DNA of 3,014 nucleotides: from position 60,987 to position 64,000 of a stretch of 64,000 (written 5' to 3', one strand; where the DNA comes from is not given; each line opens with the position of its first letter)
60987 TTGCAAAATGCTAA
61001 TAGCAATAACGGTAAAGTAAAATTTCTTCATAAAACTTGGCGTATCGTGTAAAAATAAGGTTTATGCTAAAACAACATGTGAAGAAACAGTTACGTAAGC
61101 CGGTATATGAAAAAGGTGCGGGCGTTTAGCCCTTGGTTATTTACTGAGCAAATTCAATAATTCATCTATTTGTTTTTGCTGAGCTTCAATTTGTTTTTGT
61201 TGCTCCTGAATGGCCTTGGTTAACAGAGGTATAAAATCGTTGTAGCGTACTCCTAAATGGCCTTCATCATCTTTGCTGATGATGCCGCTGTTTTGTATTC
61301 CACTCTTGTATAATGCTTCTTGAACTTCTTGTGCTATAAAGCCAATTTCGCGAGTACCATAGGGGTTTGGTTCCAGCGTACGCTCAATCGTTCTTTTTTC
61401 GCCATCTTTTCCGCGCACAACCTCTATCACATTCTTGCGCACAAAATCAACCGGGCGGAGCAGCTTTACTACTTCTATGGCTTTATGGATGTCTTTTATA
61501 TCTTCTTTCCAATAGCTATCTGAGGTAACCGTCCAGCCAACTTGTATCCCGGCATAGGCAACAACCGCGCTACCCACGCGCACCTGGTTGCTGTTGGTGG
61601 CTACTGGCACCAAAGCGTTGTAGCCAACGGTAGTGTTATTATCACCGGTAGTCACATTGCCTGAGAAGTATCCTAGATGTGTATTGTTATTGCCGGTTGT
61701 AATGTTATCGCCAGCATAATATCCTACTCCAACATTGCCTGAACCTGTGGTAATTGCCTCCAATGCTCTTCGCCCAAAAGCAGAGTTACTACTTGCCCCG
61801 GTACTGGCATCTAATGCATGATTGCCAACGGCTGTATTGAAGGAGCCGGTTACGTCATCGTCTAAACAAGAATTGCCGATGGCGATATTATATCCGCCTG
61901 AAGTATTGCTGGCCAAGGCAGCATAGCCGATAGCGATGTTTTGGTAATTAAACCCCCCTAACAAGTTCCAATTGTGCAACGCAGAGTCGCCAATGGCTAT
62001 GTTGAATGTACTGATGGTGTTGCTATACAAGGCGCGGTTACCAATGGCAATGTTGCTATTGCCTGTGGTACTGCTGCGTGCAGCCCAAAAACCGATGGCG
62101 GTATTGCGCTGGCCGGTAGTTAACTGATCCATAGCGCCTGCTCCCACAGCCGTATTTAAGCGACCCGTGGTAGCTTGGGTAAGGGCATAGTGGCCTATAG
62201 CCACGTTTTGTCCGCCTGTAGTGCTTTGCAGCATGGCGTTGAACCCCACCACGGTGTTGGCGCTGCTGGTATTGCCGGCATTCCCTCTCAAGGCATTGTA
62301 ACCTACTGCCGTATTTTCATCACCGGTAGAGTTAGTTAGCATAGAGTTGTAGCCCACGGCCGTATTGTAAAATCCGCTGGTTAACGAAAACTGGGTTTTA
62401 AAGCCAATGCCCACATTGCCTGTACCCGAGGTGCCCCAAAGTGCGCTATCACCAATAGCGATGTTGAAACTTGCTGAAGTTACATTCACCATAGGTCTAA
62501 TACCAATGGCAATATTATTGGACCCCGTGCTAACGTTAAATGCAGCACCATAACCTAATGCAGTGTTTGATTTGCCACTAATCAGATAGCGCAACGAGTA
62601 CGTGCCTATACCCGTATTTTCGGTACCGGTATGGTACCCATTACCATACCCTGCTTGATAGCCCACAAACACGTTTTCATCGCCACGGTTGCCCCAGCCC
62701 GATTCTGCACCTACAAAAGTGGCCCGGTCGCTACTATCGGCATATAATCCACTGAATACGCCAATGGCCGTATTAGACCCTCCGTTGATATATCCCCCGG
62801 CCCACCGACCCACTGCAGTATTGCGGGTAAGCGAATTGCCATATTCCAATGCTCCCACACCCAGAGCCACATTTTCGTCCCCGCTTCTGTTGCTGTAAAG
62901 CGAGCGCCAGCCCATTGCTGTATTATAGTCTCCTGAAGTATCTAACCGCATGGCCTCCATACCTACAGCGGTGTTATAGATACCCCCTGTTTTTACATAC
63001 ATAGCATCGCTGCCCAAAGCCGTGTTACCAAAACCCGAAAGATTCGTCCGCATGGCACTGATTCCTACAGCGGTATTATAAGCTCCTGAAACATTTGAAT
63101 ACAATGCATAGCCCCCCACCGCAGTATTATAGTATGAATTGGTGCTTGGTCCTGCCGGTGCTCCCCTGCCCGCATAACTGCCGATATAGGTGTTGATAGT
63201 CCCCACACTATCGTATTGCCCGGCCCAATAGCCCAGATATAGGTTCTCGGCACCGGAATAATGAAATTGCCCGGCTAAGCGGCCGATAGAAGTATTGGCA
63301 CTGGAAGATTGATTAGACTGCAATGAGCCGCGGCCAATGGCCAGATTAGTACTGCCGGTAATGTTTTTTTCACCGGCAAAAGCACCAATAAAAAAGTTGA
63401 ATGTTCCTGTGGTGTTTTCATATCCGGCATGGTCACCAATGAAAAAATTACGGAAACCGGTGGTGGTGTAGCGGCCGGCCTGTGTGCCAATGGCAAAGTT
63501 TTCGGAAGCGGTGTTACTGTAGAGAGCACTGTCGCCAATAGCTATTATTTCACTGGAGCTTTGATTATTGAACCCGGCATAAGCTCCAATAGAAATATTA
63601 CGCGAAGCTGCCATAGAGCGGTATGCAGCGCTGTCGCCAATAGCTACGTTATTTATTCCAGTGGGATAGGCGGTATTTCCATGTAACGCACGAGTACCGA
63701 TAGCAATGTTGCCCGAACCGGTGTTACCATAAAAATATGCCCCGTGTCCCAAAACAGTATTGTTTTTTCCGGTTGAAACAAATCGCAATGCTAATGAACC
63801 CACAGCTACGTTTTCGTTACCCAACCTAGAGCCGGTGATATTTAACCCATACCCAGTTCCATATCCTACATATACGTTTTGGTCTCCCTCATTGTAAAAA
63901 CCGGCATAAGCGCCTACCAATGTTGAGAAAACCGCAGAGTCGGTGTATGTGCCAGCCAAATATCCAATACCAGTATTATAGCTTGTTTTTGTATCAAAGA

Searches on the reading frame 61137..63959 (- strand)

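Call 58: search_protein_families(library=pfam, proteins=[window:61137-63959:-], max_evalue=0.0001)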
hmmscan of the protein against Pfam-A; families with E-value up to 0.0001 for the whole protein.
window:61137-63959:- (940 aa): 1 family
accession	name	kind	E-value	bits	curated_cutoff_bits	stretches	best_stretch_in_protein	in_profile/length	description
PF13884.11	Peptidase_S74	-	1.7e-08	35.1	22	1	813-883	1-53/58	Chaperone of endosialidase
